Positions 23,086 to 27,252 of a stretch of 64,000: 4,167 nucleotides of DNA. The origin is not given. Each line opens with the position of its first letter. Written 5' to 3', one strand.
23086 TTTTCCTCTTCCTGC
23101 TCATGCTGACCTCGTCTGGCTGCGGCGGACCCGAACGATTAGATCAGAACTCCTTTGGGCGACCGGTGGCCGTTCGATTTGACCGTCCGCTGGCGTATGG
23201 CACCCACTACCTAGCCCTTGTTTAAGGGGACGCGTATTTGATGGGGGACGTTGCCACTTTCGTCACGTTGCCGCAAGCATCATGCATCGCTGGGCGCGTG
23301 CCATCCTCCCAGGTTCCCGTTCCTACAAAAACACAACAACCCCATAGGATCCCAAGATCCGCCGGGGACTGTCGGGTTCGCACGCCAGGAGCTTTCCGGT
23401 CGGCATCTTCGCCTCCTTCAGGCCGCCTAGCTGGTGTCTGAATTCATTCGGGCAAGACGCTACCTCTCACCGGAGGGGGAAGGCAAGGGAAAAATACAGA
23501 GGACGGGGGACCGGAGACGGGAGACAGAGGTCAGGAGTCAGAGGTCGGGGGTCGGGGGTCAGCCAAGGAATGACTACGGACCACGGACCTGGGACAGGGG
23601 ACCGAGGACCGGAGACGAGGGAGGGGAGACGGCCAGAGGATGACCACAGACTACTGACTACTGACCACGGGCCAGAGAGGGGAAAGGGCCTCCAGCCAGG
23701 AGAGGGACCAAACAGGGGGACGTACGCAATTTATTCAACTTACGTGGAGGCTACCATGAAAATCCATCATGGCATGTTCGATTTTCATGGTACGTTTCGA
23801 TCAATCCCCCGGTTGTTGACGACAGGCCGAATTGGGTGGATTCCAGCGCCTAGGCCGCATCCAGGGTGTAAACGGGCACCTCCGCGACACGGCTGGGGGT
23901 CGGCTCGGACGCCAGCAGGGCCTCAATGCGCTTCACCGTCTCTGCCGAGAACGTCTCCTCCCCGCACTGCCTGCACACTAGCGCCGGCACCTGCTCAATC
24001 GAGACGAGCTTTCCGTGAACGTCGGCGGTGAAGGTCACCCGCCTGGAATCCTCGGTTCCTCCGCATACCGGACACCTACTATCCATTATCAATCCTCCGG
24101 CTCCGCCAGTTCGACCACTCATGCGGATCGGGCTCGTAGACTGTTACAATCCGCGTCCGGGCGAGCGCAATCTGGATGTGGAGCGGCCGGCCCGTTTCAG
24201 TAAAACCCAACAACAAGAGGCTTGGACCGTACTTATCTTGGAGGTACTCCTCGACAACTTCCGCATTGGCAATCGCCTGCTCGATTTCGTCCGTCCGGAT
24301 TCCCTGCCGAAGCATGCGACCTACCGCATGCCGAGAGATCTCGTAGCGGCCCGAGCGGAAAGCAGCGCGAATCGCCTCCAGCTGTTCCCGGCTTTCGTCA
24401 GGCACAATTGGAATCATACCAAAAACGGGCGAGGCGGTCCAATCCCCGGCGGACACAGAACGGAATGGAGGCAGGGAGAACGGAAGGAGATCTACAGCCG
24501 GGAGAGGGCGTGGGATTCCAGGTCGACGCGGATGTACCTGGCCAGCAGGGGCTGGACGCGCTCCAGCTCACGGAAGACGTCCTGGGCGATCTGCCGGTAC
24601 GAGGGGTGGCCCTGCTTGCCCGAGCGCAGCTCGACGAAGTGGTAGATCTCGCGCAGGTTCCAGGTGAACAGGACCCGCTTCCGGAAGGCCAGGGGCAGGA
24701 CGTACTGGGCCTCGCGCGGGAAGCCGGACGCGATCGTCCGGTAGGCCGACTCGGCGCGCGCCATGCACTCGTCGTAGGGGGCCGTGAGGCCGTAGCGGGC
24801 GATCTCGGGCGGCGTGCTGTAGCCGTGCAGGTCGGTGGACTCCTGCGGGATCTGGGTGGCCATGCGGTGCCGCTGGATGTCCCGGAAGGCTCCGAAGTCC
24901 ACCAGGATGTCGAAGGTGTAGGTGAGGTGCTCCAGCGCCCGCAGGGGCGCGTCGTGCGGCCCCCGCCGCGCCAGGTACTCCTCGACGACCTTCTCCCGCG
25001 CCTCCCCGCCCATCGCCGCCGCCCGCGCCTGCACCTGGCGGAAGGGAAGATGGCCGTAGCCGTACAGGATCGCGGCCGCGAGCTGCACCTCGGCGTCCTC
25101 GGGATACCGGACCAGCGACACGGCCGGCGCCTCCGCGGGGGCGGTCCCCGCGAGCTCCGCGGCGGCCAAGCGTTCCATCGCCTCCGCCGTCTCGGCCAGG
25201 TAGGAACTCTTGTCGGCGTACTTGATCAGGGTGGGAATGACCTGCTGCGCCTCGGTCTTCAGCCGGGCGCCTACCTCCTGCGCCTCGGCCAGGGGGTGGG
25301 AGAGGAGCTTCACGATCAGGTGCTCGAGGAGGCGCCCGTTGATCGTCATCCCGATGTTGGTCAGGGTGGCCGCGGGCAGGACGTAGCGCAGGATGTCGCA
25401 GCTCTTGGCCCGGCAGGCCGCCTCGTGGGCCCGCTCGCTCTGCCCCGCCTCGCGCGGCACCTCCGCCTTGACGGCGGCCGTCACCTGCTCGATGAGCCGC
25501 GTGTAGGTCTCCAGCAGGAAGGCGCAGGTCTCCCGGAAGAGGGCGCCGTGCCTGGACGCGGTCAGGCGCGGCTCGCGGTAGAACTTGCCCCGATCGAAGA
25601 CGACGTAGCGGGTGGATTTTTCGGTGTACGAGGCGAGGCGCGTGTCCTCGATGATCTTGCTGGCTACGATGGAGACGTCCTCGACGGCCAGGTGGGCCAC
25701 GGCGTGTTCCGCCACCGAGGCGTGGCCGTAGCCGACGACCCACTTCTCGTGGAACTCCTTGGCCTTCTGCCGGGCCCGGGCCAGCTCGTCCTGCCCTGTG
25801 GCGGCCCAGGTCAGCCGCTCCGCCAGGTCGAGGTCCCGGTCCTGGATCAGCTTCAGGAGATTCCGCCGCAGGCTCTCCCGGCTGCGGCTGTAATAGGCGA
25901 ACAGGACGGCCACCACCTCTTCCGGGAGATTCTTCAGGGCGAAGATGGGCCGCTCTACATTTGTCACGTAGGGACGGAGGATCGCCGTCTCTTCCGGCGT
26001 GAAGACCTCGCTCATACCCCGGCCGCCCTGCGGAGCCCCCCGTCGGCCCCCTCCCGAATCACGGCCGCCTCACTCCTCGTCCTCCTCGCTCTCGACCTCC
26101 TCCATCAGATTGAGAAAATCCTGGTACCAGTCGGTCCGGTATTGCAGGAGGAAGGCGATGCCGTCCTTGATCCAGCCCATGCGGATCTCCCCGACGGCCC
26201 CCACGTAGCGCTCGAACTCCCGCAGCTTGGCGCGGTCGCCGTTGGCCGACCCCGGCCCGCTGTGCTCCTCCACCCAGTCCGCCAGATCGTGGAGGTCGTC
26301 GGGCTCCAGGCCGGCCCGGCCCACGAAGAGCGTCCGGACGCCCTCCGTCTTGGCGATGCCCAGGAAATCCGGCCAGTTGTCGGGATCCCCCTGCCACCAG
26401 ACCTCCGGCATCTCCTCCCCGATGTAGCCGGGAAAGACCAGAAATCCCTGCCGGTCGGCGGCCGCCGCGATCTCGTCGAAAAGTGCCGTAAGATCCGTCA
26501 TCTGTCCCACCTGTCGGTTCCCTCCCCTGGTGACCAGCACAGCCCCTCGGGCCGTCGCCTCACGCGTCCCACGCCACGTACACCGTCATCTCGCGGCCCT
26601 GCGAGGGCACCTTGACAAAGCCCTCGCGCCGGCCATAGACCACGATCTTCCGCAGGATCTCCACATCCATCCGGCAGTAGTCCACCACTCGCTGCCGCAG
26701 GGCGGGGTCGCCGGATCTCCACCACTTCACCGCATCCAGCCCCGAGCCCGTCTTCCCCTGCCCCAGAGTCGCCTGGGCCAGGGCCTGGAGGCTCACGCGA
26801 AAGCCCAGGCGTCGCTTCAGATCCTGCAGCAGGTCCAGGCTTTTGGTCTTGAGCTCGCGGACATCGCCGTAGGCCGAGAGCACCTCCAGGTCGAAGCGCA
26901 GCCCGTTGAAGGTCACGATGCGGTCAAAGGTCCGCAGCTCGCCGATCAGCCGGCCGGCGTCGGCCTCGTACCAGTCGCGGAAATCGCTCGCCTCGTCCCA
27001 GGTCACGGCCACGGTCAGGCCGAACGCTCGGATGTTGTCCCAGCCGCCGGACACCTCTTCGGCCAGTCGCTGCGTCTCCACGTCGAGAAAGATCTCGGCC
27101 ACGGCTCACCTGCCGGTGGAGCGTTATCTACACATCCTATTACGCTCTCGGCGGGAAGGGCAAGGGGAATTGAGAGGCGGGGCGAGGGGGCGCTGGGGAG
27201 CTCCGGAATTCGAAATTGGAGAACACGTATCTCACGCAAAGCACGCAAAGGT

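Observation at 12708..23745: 11-kb accessory island saturated with two related miniature-element families sharing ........-type termini, arranged like a cassette array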

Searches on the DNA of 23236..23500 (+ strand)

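Call 28: search_dna_similar(query=window:23236-23500:+, collection=plasmids, mode=distant, max_evalue=0.01)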
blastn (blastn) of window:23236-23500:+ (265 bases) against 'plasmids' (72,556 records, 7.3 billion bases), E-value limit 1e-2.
No match.

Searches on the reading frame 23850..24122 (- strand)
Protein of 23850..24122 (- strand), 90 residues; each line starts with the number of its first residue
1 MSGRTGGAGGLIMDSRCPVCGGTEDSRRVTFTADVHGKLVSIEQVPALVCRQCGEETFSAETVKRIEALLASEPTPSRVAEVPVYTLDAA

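Call 10: search_protein_families(library=pfam, proteins=[window:23850-24122:-], max_evalue=0.01)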
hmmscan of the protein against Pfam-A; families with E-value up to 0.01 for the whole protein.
window:23850-24122:- (90 aa): 5 families
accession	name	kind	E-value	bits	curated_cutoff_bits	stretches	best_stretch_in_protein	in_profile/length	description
PF15731.11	MqsA_antitoxin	-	0.00019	22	30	1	16-69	2-56/131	Antitoxin component of bacterial toxin-antitoxin system, MqsA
PF14122.12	YokU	-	0.003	17.9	27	1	36-69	24-57/87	YokU-like protein, putative antitoxin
PF09723.15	Zn_ribbon_8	-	0.004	17.6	34.4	0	15-28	27-40/41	Zinc ribbon domain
PF24463.1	DUF7577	-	0.0044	17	28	0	16-32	4-17/27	Domain of unknown function (DUF7577)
PF11781.13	Zn_ribbon_RRN7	-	0.0081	16.2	27.1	0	16-27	6-13/32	Zinc-finger of RNA-polymerase I-specific TFIIB, Rrn7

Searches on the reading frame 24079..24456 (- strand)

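Call 10: search_protein_families(library=pfam, proteins=[window:24079-24456:-], max_evalue=0.01)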
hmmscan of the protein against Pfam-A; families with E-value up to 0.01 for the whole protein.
window:24079-24456:- (125 aa): 1 family
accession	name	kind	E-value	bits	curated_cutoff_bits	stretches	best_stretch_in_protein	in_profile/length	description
PF14076.12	DUF4258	-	7.1e-18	65.1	25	1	40-108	1-71/71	Domain of unknown function (DUF4258)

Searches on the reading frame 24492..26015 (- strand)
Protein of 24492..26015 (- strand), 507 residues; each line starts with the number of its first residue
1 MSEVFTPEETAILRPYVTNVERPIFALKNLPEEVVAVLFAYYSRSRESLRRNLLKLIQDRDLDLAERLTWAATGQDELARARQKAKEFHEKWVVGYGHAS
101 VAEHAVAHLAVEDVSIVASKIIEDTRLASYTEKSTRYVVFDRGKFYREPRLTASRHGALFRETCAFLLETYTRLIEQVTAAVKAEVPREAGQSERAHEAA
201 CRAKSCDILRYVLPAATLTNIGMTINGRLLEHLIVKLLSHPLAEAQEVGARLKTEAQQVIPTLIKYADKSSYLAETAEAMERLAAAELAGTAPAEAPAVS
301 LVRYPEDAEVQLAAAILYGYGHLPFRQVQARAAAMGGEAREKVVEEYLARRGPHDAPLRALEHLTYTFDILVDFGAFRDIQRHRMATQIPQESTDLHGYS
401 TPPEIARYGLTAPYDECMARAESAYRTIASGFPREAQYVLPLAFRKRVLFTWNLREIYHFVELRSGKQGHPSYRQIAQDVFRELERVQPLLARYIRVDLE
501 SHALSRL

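Call 10: search_protein_families(library=pfam, proteins=[window:24492-26015:-], max_evalue=0.01)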
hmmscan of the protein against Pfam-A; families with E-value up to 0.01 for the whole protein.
window:24492-26015:- (507 aa): 1 family
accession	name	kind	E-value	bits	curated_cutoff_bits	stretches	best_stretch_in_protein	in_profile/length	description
PF02511.20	Thy1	-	5.1e-56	189.9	24.8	2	65-262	16-191/191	Thymidylate synthase complementing protein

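Call 23: find_encoding_contigs(protein=window:24492-26015:-, flank=10000, max_places=10)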
Protein window:24492-26015:- (507 aa): 1 contig read that carries it; 1 place shown.
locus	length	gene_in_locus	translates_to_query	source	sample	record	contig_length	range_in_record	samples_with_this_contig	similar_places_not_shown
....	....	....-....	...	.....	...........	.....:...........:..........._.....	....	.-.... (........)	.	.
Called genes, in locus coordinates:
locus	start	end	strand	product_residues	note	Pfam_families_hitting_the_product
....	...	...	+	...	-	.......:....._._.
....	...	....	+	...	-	-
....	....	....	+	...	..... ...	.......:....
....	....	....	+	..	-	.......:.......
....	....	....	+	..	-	-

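Call 35: find_homologous_proteins(query=window:24492-26015:-, max_evalue=1e-30)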
Query window:24492-26015:- (507 aa): 6873 proteins with E <= 1e-30 among 8000 candidates; the best 120 are listed.
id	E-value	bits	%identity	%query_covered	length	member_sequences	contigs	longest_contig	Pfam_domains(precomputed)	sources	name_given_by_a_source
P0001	0.0e+0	1108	100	100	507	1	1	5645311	PF02511.21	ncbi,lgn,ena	-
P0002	1.4e-284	962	88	100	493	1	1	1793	PF02511.21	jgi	jgi:thymidylate synthase ThyX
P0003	1.5e-256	870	76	100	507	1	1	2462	PF02511.21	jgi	jgi:thymidylate synthase ThyX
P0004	6.5e-255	865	77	100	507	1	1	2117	PF02511.21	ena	-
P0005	7.3e-255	864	76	100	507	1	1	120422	PF02511.21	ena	-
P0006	1.7e-253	860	77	100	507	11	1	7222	PF02511.21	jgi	-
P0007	3.3e-253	859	77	100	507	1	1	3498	PF02511.21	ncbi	ncbi:MAG: FAD-dependent thymidylate synthase [Candidatus Methylomirabilales bacterium]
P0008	3.4e-253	859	77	100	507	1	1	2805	PF02511.21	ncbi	-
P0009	3.9e-253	859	78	100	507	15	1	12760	PF02511.21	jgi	jgi:thymidylate synthase ThyX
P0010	1.3e-252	857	75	100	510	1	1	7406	PF02511.21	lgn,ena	-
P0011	2.0e-252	856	75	100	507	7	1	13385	PF02511.21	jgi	jgi:thymidylate synthase ThyX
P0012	7.0e-252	855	77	100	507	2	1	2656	PF02511.21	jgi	jgi:thymidylate synthase ThyX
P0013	7.5e-252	854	77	100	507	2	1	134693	PF02511.21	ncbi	-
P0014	1.3e-251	854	76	100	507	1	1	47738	PF02511.21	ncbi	-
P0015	7.1e-250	848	77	100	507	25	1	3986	PF02511.21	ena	-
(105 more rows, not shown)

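Call 36: find_encoding_contigs(protein=P0013, flank=10000, max_places=3)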
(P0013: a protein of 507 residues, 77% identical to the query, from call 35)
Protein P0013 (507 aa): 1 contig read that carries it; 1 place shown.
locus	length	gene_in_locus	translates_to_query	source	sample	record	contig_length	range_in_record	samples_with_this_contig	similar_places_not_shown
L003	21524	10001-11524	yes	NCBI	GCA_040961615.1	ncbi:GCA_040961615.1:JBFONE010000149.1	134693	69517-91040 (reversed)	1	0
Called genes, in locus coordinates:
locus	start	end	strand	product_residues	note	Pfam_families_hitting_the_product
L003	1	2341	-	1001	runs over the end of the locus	PF00270:DEAD, PF00271:Helicase_C, PF22982:WHD_HRQ1, PF09369:MZB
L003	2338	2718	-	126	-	PF04126:Cyclophil_like, PF18050:Cyclophil_like2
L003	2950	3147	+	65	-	-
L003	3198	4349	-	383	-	PF05359:DUF748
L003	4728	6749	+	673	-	PF05378:Hydant_A_N, PF01968:Hydantoinase_A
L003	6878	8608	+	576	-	PF02538:Hydantoinase_B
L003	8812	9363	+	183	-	PF13482:RNase_H_2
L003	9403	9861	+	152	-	-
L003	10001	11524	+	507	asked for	PF02511:Thy1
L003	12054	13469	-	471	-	PF06782:UPF0236 (faint)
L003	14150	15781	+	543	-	PF04055:Radical_SAM (faint)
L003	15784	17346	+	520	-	PF13589:HATPase_c_3 (weak)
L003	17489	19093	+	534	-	PF13589:HATPase_c_3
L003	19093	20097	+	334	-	-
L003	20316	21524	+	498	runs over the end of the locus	-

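Call 37: find_encoding_contigs(protein=P0005, flank=10000, max_places=3)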
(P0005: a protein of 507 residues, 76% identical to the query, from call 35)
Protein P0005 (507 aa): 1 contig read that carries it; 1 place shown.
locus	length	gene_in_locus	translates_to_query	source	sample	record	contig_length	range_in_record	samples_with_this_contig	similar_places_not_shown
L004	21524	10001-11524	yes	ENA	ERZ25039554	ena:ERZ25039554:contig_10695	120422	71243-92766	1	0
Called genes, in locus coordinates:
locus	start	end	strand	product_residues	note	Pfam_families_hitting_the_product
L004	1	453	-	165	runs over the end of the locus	PF02662:FlpD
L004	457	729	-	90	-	PF00037:Fer4 (weak), PF12797:Fer4_2 (faint), PF12837:Fer4_6 (faint), PF13237:Fer4_10 (weak), PF12838:Fer4_7 (weak), PF13187:Fer4_9 (weak), PF25160:LdpA_Fe-S-bd (weak), PF00037:Fer4 (weak), +2 more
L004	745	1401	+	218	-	-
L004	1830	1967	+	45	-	-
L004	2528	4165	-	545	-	PF00890:FAD_binding_2, PF01134:GIDA (faint), PF01266:DAO (weak), PF07992:Pyr_redox_2 (faint)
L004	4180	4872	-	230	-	PF13534:Fer4_17 (faint), PF13237:Fer4_10, PF12838:Fer4_7, PF13183:Fer4_8 (weak), PF13187:Fer4_9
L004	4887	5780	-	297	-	PF02754:CCG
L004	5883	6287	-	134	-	PF13237:Fer4_10 (weak), PF12838:Fer4_7 (weak), PF13183:Fer4_8, PF13187:Fer4_9, PF13534:Fer4_17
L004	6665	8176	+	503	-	PF00512:HisKA (faint), PF02518:HATPase_c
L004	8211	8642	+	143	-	PF00072:Response_reg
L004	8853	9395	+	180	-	PF13482:RNase_H_2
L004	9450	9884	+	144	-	-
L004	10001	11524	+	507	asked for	PF02511:Thy1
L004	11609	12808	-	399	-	-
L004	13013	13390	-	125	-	-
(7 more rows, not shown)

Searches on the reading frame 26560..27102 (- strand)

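Call 58: search_protein_families(library=pfam, proteins=[window:26560-27102:-], max_evalue=0.001)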
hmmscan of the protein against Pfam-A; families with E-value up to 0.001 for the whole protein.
window:26560-27102:- (180 aa): 2 families
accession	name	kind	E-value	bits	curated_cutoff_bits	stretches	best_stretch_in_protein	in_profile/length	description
PF13482.12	RNase_H_2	-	8.2e-13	49.1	22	1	4-154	1-161/165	RNase_H superfamily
PF10108.15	DNA_pol_B_exo2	-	0.00023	21.4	24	0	87-147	104-163/213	Predicted 3'-5' exonuclease related to the exonuclease domain of PolB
